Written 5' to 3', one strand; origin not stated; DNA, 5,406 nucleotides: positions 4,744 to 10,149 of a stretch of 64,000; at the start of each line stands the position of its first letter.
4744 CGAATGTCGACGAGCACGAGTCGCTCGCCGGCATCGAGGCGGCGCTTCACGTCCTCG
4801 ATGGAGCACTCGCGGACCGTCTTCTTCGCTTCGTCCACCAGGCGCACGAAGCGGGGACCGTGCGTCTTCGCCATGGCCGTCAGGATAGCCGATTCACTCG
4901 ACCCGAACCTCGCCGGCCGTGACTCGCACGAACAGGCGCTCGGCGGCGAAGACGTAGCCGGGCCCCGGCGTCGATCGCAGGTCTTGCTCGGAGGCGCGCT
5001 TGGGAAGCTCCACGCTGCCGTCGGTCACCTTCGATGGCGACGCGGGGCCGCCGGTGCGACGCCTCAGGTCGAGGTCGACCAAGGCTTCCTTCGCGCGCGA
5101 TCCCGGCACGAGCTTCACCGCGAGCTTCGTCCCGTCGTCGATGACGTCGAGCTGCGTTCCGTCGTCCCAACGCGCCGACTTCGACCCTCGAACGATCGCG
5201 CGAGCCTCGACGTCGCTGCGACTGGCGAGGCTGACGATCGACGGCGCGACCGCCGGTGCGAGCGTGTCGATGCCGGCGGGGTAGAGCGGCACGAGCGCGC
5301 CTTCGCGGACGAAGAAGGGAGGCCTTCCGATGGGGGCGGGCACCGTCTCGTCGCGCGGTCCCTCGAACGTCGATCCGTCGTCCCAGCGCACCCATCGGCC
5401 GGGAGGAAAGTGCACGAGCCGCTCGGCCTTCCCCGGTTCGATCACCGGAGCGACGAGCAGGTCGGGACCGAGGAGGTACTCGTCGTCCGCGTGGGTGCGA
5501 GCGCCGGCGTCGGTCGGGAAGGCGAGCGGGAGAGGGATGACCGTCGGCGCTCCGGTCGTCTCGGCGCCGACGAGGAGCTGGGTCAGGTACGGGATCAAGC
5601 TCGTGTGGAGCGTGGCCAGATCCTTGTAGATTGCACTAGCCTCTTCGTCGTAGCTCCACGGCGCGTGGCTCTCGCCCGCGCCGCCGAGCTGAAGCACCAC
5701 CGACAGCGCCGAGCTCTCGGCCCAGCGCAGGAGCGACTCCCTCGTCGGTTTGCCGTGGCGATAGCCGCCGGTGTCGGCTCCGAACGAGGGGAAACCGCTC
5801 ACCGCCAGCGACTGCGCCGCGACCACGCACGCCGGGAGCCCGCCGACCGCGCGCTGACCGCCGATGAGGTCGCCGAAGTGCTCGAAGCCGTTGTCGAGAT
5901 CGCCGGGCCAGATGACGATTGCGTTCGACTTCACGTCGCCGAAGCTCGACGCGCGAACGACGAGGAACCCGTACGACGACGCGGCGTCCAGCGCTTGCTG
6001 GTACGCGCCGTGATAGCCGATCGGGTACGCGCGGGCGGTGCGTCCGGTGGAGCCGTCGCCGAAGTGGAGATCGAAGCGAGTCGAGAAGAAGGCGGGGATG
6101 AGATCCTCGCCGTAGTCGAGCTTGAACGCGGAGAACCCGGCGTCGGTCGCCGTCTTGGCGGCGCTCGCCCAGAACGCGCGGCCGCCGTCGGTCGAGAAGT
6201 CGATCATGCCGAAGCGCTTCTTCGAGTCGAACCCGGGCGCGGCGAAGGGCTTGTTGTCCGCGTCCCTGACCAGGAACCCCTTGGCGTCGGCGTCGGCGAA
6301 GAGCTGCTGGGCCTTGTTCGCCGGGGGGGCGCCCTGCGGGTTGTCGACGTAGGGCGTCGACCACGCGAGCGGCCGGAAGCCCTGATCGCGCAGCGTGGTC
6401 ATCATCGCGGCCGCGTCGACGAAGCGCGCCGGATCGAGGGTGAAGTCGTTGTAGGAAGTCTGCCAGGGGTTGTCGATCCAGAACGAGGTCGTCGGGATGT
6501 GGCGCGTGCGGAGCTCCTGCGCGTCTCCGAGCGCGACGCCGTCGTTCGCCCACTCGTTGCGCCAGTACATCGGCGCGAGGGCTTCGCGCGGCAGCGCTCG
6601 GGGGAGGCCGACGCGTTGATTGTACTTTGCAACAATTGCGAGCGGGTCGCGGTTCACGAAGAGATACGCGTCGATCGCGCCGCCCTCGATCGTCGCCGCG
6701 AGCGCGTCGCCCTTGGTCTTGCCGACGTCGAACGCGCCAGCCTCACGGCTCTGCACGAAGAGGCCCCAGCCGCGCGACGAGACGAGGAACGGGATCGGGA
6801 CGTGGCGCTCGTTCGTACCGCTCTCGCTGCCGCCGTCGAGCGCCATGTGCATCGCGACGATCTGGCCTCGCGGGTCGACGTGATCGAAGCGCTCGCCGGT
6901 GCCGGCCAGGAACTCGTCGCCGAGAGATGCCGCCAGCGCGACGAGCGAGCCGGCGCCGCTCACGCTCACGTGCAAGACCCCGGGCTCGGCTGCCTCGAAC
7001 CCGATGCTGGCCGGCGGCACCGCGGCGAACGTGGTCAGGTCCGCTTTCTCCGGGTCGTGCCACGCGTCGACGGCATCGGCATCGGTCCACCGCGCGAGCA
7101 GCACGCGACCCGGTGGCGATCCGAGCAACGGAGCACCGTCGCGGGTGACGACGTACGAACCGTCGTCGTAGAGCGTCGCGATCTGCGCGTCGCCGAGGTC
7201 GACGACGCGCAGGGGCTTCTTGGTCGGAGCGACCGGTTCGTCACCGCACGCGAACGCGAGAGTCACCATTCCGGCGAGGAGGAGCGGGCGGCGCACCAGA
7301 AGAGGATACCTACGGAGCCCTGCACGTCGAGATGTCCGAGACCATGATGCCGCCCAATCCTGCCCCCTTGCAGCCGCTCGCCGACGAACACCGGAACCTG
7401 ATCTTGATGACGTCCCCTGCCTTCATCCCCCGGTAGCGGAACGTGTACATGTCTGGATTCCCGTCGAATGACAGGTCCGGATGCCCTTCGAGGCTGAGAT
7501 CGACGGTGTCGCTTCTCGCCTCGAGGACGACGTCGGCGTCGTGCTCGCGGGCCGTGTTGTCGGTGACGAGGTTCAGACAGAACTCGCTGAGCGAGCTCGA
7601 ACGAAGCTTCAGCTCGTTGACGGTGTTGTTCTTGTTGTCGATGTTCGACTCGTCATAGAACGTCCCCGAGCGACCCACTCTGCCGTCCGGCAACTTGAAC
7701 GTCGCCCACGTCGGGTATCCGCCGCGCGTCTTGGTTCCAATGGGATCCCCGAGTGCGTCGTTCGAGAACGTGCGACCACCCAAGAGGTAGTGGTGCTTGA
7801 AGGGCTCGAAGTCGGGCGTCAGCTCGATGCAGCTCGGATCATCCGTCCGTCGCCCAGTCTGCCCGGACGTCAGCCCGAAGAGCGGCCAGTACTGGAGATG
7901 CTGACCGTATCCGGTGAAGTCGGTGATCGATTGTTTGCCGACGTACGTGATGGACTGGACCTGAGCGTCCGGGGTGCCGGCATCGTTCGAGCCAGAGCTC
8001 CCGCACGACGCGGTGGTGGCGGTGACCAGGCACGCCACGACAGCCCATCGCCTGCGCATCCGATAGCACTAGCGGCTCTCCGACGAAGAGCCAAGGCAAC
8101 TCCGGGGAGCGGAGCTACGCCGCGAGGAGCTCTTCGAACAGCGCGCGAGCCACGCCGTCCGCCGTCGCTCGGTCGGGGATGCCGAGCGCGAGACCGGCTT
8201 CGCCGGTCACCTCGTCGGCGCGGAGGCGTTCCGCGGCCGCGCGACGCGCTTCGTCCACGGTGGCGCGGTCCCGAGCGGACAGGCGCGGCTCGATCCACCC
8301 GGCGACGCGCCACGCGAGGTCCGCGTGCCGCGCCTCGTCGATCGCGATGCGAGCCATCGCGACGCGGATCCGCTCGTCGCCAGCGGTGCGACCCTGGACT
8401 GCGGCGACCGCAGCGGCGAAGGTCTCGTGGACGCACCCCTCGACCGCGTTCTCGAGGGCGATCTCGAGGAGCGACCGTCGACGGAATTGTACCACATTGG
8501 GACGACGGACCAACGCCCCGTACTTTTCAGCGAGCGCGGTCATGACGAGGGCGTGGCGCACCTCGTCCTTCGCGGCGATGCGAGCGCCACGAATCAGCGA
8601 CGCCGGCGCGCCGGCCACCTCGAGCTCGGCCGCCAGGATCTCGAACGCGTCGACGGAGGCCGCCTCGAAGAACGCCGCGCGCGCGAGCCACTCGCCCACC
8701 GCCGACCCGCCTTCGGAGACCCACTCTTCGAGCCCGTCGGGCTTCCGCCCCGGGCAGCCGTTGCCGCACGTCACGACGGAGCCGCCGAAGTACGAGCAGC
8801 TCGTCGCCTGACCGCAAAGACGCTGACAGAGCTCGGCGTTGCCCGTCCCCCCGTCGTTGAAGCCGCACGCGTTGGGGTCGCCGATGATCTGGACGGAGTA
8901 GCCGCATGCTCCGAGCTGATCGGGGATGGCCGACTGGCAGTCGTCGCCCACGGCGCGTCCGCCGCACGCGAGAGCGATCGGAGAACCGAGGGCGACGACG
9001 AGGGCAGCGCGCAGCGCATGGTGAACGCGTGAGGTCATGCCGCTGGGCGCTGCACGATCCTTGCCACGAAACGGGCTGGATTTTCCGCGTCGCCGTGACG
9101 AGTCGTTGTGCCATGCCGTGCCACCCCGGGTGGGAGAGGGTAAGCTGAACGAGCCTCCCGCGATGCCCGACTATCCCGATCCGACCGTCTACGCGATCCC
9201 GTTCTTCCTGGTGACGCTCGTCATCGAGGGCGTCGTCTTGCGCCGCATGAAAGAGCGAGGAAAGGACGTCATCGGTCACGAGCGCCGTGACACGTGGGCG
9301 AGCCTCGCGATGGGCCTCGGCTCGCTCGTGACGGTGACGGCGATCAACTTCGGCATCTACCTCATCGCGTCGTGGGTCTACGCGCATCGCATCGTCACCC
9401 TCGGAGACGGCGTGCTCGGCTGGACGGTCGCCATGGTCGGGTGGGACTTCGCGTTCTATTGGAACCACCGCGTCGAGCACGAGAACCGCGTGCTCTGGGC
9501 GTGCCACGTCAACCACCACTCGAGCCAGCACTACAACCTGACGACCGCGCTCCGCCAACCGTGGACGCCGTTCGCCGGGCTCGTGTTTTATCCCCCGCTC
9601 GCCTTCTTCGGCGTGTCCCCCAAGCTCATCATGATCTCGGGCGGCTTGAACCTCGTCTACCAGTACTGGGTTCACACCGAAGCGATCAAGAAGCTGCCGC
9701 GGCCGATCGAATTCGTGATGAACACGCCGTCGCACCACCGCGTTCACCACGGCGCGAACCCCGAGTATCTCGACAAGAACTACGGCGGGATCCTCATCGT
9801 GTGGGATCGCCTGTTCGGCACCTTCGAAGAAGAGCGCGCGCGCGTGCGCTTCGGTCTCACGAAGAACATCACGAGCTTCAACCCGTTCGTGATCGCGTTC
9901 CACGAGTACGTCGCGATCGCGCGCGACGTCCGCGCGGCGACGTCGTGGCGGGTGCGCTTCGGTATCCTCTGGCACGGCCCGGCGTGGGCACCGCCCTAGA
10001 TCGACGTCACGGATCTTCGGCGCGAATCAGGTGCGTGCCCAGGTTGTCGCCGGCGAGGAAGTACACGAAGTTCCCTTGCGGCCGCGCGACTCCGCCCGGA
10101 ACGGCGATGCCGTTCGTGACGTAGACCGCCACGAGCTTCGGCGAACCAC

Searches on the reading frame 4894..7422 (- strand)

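Call 82: search_protein_families(library=pfam, proteins=[window:4894-7422:-], max_evalue=0.0001)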
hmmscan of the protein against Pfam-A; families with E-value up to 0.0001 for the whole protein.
window:4894-7422:- (842 aa): 3 families
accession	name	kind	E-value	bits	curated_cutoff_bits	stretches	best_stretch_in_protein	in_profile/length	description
PF01055.32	Glyco_hydro_31_2nd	-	1e-36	127.4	23.5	1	291-614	18-326/328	Glycosyl hydrolases family 31 TIM-barrel domain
PF21365.3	Glyco_hydro_31_3rd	-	1.3e-16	61.2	24.4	1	624-710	1-86/87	Glycosyl hydrolase family 31 C-terminal domain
PF13802.12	Gal_mutarotas_2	-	7.6e-05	23.5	27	0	168-232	116-184/184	Glycosyl hydrolase 31 N-terminal galactose mutarotase-like domain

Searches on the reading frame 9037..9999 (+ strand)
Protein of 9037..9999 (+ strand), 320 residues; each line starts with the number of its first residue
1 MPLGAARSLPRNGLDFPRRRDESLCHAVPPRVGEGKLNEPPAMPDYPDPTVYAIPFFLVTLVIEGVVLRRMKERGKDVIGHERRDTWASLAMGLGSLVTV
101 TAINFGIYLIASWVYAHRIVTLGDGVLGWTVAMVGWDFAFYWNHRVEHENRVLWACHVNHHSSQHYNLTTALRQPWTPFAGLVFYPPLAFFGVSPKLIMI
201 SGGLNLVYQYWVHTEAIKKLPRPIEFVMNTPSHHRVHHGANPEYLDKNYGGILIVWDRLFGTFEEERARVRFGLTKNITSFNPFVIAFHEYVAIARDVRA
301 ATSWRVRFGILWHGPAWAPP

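Call 57: search_protein_families(library=pfam, proteins=[window:9037-9999:+], max_evalue=0.01)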
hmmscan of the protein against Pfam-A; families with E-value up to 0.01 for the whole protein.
window:9037-9999:+ (320 aa): 1 family
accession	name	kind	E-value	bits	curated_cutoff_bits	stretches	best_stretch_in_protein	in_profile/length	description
PF04116.19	FA_hydroxylase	-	1.5e-29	103.5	31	1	129-262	1-132/132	Fatty acid hydroxylase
